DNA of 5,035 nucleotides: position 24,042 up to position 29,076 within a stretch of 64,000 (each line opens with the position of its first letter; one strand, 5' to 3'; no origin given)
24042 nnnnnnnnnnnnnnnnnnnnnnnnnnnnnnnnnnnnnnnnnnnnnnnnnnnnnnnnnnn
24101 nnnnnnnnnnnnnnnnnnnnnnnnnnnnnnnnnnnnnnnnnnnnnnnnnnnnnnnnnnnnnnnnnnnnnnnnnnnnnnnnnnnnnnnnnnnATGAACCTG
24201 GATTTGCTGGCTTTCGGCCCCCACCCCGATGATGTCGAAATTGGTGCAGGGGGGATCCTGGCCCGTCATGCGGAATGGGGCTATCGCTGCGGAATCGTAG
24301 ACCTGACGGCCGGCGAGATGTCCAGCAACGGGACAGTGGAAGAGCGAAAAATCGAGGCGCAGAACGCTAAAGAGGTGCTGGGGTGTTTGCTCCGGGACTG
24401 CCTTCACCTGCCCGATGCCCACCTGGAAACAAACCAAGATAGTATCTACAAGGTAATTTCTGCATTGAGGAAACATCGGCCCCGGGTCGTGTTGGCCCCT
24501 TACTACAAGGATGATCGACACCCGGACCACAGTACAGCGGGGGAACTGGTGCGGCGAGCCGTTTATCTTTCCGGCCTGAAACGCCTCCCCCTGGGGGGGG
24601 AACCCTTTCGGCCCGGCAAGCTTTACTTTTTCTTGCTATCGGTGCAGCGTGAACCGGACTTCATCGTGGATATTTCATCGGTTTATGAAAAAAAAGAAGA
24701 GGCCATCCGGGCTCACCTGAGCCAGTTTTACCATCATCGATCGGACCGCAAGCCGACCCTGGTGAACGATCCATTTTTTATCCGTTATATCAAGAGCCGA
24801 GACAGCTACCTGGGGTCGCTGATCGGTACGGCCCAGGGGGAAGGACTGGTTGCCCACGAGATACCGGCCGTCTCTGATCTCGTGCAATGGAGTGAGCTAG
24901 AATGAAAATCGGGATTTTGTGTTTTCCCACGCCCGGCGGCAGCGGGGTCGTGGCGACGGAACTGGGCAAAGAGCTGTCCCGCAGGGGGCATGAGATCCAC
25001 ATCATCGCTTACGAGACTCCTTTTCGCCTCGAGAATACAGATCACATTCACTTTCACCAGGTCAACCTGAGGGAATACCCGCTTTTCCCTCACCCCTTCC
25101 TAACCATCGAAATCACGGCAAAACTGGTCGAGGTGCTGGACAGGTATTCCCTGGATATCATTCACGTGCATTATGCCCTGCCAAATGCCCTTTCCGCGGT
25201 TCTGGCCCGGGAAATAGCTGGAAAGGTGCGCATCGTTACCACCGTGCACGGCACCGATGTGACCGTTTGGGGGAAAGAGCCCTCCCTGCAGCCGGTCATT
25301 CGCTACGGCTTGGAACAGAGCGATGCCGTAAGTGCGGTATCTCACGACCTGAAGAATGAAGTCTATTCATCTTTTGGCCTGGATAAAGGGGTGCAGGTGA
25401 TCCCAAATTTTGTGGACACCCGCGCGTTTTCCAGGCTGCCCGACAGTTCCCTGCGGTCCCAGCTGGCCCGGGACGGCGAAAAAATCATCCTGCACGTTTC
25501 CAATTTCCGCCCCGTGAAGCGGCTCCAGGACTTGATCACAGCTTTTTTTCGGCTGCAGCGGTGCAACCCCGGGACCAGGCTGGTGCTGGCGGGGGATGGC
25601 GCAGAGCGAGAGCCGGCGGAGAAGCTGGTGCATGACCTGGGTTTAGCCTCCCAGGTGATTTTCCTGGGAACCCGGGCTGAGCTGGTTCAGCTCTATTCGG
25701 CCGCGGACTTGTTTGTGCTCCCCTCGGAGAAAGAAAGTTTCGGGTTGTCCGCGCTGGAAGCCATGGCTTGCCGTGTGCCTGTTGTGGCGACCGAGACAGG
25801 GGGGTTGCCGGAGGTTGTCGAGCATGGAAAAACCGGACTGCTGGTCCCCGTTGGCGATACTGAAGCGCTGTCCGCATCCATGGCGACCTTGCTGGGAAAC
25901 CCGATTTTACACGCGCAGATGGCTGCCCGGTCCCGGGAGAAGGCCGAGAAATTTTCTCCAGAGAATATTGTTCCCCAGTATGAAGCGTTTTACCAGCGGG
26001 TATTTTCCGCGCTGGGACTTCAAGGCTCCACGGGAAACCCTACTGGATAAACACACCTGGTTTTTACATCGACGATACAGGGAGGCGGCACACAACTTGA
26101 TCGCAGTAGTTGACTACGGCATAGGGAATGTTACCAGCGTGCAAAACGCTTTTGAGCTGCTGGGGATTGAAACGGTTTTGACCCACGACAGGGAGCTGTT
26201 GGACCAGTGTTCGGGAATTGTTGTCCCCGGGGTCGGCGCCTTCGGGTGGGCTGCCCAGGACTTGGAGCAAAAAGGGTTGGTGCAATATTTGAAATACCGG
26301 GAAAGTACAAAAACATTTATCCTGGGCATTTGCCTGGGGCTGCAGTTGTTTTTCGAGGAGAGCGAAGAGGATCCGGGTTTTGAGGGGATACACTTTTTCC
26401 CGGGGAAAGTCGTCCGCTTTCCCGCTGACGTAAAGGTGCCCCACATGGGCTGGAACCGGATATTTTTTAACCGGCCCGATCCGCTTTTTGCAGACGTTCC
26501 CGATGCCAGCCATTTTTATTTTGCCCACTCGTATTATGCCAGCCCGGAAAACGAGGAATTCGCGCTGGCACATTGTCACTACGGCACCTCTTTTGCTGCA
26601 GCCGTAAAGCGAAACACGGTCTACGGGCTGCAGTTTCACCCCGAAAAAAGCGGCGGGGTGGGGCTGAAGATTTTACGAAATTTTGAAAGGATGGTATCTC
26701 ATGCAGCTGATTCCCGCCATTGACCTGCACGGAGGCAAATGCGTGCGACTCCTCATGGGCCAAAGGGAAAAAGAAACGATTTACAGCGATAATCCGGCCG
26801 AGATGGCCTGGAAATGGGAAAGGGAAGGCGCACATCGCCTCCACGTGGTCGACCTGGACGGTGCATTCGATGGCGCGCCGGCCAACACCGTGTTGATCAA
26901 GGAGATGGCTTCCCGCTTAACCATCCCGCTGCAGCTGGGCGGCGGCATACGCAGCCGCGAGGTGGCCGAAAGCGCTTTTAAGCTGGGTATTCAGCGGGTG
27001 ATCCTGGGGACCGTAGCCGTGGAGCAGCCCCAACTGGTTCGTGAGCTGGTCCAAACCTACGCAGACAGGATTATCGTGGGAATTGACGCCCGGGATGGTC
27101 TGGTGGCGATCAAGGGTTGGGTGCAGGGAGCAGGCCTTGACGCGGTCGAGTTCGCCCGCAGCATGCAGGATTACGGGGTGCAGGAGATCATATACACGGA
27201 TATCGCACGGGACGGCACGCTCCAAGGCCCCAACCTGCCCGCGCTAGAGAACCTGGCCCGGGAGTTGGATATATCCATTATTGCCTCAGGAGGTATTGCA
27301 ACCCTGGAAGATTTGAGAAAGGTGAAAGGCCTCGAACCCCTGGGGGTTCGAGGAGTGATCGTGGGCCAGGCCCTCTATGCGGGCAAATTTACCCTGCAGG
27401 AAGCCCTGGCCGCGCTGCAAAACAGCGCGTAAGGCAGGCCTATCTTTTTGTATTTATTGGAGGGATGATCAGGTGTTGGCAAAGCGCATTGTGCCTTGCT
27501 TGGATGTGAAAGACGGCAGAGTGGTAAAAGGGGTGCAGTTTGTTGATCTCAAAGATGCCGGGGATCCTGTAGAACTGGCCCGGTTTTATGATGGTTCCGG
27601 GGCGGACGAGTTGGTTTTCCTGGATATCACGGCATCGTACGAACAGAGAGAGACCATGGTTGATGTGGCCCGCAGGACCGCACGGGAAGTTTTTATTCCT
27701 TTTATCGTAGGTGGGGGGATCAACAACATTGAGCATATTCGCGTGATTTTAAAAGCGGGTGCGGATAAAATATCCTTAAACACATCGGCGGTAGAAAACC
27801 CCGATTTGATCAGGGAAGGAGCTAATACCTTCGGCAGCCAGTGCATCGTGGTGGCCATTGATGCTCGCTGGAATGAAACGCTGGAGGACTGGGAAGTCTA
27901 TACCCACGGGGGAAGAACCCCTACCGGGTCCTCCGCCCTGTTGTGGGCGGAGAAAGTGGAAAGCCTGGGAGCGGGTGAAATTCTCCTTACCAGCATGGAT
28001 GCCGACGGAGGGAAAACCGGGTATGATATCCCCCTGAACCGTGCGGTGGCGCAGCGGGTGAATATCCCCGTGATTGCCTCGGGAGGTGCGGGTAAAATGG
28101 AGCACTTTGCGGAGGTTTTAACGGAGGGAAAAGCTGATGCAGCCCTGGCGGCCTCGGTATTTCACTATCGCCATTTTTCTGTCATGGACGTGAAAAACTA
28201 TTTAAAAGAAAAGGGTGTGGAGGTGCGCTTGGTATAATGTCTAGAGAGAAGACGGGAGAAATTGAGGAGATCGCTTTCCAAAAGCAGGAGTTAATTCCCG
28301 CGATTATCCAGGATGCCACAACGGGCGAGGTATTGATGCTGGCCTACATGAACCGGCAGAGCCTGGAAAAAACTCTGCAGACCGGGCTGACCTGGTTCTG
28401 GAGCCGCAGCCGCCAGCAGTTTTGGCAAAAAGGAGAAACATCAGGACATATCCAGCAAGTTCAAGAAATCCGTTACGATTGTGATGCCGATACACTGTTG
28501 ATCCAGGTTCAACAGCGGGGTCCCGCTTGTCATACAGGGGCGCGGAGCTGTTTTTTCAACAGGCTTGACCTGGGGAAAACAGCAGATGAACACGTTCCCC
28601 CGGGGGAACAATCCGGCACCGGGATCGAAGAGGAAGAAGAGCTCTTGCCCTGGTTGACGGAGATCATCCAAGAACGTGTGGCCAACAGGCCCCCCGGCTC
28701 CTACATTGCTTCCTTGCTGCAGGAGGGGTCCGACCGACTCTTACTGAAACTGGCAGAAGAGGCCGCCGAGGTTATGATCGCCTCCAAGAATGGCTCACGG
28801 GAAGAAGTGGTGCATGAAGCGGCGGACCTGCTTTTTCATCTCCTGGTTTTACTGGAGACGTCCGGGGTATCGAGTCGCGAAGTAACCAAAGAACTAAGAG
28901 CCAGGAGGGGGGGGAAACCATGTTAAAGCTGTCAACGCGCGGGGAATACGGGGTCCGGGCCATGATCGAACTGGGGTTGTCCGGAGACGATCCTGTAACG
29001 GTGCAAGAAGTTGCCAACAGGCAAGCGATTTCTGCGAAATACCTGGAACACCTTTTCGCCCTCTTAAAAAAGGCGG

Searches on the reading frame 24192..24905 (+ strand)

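Call 79: search_protein_families(library=pfam, proteins=[window:24192-24905:+], max_evalue=1e-8)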
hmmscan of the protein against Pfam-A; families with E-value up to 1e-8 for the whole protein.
window:24192-24905:+ (237 aa): 1 family
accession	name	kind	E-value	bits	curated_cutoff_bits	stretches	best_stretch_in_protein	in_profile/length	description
PF02585.22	PIG-L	-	2e-25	90.2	28.2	1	6-124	1-129/129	GlcNAc-PI de-N-acetylase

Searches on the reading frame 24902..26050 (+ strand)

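Call 79: search_protein_families(library=pfam, proteins=[window:24902-26050:+], max_evalue=1e-8)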
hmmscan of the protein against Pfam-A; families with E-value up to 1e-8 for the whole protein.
window:24902-26050:+ (382 aa): 6 families
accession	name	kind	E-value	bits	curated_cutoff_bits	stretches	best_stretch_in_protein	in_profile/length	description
PF00534.26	Glycos_transf_1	-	1.1e-45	155.7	26.4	1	186-346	8-171/172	Glycosyl transferases group 1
PF13692.12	Glyco_trans_1_4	-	1e-38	133.3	27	1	194-333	2-142/142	Glycosyl transferases group 1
PF13439.12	Glyco_transf_4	-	1.2e-32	113.7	28.5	1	11-173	1-168/170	Glycosyltransferase Family 4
PF13579.12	Glyco_trans_4_4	-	2.1e-20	74.1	29.7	1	12-169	1-157/158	Glycosyl transferase 4-like domain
PF13477.12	Glyco_trans_4_2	-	6.5e-17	62.4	23.4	1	19-145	14-137/139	Glycosyl transferase 4-like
PF20706.3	GT4-conflict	-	1.8e-11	44.1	26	1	190-309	194-323/385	Family 4 Glycosyltransferase in conflict systems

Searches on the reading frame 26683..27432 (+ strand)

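Call 79: search_protein_families(library=pfam, proteins=[window:26683-27432:+], max_evalue=1e-8)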
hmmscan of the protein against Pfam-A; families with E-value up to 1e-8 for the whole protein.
window:26683-27432:+ (249 aa): 1 family
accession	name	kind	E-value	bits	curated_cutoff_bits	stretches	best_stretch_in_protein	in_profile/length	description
PF00977.27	His_biosynth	-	1.9e-82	276.6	23.6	1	9-237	2-228/228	Histidine biosynthesis protein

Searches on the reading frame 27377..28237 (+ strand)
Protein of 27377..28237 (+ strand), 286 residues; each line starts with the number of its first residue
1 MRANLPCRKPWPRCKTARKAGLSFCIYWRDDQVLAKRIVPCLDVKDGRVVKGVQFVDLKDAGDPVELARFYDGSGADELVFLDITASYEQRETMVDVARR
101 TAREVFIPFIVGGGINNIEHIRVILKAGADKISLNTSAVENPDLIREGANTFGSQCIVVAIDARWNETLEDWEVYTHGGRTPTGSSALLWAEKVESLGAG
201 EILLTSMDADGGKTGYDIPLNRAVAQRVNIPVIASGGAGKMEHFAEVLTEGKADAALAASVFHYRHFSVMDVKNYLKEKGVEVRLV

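Call 79: search_protein_families(library=pfam, proteins=[window:27377-28237:+], max_evalue=1e-8)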
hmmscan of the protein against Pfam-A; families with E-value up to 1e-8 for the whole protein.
window:27377-28237:+ (286 aa): 1 family
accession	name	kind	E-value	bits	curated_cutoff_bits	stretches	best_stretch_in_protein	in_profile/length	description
PF00977.27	His_biosynth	-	4.1e-83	278.7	23.6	1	37-267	1-227/228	Histidine biosynthesis protein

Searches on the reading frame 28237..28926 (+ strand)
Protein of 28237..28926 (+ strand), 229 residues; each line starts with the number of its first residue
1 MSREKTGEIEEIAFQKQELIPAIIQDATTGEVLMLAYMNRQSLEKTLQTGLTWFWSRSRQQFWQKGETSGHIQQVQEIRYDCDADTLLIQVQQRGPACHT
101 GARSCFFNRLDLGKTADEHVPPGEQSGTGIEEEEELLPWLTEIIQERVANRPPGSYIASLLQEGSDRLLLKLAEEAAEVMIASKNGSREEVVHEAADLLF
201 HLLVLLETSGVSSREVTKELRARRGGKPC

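Call 79: search_protein_families(library=pfam, proteins=[window:28237-28926:+], max_evalue=1e-8)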
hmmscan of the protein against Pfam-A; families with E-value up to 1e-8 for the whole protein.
window:28237-28926:+ (229 aa): 2 families
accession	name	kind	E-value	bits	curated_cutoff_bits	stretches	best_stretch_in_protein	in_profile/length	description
PF01502.23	PRA-CH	-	1.8e-37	127.4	27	1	34-107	1-74/74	Phosphoribosyl-AMP cyclohydrolase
PF01503.22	PRA-PH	-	6.6e-20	71.8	21.3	1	140-223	4-85/86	Phosphoribosyl-ATP pyrophosphohydrolase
